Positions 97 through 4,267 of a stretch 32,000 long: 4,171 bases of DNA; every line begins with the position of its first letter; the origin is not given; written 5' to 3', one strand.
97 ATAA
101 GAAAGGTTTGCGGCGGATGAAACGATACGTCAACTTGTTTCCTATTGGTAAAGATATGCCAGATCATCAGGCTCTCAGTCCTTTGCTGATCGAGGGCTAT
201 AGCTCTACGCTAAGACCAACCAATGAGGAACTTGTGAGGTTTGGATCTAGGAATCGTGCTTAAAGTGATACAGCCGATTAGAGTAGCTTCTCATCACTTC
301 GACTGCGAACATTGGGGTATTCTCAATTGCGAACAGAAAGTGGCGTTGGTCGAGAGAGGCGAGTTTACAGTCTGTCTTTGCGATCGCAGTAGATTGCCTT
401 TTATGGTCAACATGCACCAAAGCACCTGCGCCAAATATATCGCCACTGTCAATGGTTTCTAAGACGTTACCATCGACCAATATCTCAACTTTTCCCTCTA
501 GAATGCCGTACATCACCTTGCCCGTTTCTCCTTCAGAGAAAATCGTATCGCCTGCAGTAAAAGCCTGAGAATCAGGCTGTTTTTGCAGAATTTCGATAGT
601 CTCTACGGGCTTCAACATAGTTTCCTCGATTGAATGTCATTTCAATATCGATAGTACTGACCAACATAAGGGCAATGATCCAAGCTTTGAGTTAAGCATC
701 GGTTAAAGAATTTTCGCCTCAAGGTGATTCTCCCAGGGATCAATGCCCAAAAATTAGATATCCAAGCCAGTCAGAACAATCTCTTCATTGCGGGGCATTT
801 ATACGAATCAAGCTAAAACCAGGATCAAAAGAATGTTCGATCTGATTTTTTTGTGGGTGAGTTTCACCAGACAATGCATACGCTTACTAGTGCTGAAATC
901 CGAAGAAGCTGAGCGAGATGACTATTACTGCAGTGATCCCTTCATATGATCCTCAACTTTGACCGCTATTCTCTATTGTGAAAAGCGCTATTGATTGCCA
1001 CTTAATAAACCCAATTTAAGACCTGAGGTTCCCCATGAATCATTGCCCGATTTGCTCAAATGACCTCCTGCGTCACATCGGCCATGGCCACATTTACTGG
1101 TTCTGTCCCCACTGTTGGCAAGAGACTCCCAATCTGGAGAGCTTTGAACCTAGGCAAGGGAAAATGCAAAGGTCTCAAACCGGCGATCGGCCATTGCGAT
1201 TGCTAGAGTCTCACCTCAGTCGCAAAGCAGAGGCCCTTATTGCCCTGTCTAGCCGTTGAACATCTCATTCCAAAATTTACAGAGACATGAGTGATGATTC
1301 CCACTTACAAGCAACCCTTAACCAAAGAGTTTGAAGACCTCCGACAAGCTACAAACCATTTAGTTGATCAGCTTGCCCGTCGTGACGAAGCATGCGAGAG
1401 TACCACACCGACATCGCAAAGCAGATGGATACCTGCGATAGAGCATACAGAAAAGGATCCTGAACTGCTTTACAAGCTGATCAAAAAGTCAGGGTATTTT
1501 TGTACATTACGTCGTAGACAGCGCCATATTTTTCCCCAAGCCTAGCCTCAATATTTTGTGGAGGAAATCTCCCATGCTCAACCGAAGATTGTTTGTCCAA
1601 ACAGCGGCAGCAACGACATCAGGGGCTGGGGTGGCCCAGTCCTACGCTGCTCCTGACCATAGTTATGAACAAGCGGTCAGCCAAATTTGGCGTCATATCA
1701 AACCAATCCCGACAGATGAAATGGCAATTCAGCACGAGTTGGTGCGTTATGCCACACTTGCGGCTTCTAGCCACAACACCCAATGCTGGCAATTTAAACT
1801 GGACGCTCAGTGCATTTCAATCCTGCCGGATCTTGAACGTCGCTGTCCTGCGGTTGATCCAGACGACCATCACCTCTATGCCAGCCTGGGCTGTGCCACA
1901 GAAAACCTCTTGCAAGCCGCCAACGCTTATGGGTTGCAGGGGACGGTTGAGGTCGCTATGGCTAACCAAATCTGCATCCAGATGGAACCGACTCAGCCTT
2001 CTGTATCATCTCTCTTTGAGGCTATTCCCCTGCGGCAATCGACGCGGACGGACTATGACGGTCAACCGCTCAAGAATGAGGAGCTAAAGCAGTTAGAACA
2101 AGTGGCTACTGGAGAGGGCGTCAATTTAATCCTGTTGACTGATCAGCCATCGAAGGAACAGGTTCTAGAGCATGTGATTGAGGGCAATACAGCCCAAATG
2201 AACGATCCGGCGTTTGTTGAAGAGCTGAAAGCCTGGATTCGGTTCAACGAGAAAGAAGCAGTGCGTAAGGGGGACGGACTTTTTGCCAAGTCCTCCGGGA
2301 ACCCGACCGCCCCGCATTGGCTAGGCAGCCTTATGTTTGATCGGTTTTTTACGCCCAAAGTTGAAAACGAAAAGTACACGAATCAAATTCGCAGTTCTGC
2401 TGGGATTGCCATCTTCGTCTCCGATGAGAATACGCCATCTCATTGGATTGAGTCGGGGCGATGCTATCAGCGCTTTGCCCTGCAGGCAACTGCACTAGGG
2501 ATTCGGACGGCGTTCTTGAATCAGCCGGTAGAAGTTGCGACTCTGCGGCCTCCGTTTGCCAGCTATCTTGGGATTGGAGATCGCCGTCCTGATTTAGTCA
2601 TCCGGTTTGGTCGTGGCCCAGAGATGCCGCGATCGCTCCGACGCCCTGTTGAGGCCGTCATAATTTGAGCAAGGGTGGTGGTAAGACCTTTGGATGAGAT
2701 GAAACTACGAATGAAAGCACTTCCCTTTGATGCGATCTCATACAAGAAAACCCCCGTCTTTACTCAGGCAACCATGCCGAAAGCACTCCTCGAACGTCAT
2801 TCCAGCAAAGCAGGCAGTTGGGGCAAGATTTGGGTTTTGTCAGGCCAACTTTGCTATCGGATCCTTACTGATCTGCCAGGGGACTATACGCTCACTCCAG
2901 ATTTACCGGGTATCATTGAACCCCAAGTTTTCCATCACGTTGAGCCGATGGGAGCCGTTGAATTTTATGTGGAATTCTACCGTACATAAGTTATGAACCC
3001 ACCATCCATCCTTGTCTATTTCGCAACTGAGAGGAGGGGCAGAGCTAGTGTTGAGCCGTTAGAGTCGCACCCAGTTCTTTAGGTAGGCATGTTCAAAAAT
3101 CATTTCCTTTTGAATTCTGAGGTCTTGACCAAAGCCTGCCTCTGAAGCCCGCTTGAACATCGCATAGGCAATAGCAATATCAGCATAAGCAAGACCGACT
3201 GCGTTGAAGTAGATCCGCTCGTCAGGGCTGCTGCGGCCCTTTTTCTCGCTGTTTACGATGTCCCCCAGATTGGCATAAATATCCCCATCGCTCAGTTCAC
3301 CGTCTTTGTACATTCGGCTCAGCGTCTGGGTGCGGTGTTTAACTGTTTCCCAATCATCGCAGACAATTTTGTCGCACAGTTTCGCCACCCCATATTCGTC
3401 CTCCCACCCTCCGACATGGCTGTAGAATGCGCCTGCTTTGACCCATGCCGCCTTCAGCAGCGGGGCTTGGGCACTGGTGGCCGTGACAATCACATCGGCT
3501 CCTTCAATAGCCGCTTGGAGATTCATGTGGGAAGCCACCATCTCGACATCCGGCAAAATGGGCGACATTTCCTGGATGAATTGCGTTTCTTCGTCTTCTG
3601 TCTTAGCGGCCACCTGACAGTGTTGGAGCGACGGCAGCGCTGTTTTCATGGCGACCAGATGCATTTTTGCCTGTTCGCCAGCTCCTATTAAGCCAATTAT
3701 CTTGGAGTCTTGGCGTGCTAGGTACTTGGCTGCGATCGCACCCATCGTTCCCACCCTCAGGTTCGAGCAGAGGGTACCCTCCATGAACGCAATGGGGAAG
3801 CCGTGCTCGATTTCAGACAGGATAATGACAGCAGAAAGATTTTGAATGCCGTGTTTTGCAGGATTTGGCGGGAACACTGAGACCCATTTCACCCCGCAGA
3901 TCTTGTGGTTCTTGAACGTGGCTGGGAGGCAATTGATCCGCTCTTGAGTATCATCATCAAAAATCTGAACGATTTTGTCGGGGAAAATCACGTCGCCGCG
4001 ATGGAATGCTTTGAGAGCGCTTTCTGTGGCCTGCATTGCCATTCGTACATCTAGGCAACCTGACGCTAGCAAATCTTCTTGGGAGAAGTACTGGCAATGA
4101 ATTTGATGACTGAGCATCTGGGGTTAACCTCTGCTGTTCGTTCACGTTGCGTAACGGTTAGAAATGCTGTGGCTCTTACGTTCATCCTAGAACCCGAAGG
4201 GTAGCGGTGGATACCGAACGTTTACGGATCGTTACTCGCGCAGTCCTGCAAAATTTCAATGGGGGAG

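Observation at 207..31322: Eight copies of a direct-repeat box (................) sit exactly 11 nt upstream of a TAnnnT hexamer: a candidate promoter class or regulon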

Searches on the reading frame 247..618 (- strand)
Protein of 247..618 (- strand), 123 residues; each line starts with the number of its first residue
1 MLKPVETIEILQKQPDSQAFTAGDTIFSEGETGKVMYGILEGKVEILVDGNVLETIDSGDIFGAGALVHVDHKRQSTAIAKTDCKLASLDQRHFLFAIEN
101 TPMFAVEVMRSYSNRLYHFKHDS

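Call 83: search_protein_families(library=pfam, proteins=[window:247-618:-], max_evalue=0.001)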
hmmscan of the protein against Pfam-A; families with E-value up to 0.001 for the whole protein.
window:247-618:- (123 aa): 1 family
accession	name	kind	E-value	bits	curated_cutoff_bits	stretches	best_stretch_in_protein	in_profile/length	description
PF00027.35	cNMP_binding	-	7.8e-18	64.7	27.5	1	19-99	3-87/89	Cyclic nucleotide-binding domain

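Call 99: find_encoding_contigs(protein=window:247-618:-, flank=10000, max_places=1)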
Protein window:247-618:- (123 aa): no gene with exactly this product is on record in the collection.

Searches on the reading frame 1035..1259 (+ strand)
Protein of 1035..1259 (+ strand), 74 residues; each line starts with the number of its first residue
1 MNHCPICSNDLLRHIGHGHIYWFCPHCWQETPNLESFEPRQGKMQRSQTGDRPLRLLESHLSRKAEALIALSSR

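Call 75: search_protein_families(library=ncbifam, proteins=[window:1035-1259:+], max_evalue=0.00001)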
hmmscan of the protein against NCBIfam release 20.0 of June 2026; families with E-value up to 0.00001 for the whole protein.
window:1035-1259:+ (74 aa): 0 families

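Call 83: search_protein_families(library=pfam, proteins=[window:1035-1259:+], max_evalue=0.001)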
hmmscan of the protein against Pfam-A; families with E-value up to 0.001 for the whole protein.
window:1035-1259:+ (74 aa): 0 families

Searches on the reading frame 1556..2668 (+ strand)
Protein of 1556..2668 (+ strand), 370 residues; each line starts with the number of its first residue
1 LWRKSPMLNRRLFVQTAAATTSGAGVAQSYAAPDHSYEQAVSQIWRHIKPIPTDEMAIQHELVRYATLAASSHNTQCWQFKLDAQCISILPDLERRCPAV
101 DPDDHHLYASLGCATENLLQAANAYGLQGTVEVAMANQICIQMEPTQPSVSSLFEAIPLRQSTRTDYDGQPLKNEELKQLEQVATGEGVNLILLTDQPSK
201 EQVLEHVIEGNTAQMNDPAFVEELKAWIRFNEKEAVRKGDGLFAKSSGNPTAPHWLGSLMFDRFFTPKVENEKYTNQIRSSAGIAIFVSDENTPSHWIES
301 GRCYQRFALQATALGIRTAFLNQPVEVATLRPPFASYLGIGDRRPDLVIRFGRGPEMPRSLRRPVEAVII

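Call 83: search_protein_families(library=pfam, proteins=[window:1556-2668:+], max_evalue=0.001)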
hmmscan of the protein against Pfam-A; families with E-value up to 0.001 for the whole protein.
window:1556-2668:+ (370 aa): 2 families
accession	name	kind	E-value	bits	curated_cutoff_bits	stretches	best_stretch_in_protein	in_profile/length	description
PF00881.29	Nitroreductase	-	9.5e-08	32.8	23.5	0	160-352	4-166/167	Nitroreductase family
PF14512.11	TM1586_NiRdase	-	2.5e-05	24.4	27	0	57-91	158-193/215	Putative TM nitroreductase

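Call 84: search_protein_families(library=ncbifam, proteins=[window:1556-2668:+], max_evalue=0.000001)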
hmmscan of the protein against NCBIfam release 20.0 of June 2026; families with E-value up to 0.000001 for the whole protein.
window:1556-2668:+ (370 aa): 3 families
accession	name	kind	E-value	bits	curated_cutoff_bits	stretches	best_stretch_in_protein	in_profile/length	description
NF047509.1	Rv3131_FMN_oxido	subfamily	2.7e-91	306.4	199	1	61-369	1-319/319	Acg family FMN-binding oxidoreductase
NF005901.0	PRK07877.1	equivalog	5e-20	71.3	476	1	54-318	372-647/722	Rv1355c family protein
NF011424.0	PRK14851.1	subfamily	1.2e-12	46.6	1170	1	60-316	329-599/679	hypothetical protein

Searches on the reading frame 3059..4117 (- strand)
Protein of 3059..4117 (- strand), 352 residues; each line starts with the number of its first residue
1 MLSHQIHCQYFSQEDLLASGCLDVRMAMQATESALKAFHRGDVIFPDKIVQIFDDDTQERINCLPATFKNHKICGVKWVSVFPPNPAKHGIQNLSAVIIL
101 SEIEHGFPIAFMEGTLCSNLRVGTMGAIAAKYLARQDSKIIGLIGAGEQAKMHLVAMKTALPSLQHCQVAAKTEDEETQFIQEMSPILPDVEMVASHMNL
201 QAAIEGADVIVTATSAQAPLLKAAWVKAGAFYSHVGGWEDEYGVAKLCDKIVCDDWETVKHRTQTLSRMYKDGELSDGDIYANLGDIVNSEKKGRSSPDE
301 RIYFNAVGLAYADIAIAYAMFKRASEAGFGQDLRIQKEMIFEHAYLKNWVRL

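Call 104: search_protein_families(library=ncbifam, proteins=[window:3059-4117:-], max_evalue=1e-8)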
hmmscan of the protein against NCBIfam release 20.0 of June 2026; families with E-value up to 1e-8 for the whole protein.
window:3059-4117:- (352 aa): 13 families
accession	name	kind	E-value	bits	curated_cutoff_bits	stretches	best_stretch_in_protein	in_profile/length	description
TIGR02371.1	ala_DH_arch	equivalog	7.5e-60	202.8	409.15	1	19-335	11-324/325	alanine dehydrogenase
NF006379.0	PRK08618.1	equivalog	1.3e-57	195.6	417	1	21-333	12-324/326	ornithine cyclodeaminase family protein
TIGR03944.1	dehyd_SbnB_fam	equivalog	1.3e-56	192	326.9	1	12-333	5-324/327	2,3-diaminopropionate biosynthesis protein SbnB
NF004793.0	PRK06141.1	equivalog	1.8e-42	145.4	322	1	27-325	14-312/314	bifunctional Delta(1)-pyrroline-2-carboxylate/Delta(1)-piperideine-2-carboxylate reductase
NF004848.0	PRK06199.1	subfamily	1.9e-36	126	362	1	16-335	38-372/379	tyramine oxidase subunit B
NF006141.0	PRK08291.1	equivalog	1.6e-34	119.4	408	1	10-332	6-327/330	cyclodeaminase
TIGR02992.1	ectoine_eutC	equivalog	2.1e-30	105.9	471.65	1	18-331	11-323/326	ectoine utilization protein EutC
NF005762.1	PRK07589.1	equivalog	1e-29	103.6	350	1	70-335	61-320/334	ornithine cyclodeaminase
NF045643.1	ImmsucRedBhcD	equivalog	7.2e-29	101.1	500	1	69-333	59-319/321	iminosuccinate reductase BhcD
NF005603.0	PRK07340.1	equivalog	1.4e-23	83.6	266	1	27-324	21-303/307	delta(1)-pyrroline-2-carboxylate reductase family protein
NF005296.0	PRK06823.1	equivalog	1e-21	77.2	438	1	22-323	13-312/315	ornithine cyclodeaminase family protein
NF005011.0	PRK06407.1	subfamily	2.9e-15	56.3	337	1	10-322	4-297/302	ornithine cyclodeaminase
NF045512.1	PyrPipCarbRedLhpI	equivalog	1.3e-13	50.8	400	1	21-239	11-217/298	bifunctional Delta(1)-pyrroline-2-carboxylate/Delta(1)-piperideine-2-carboxylate reductase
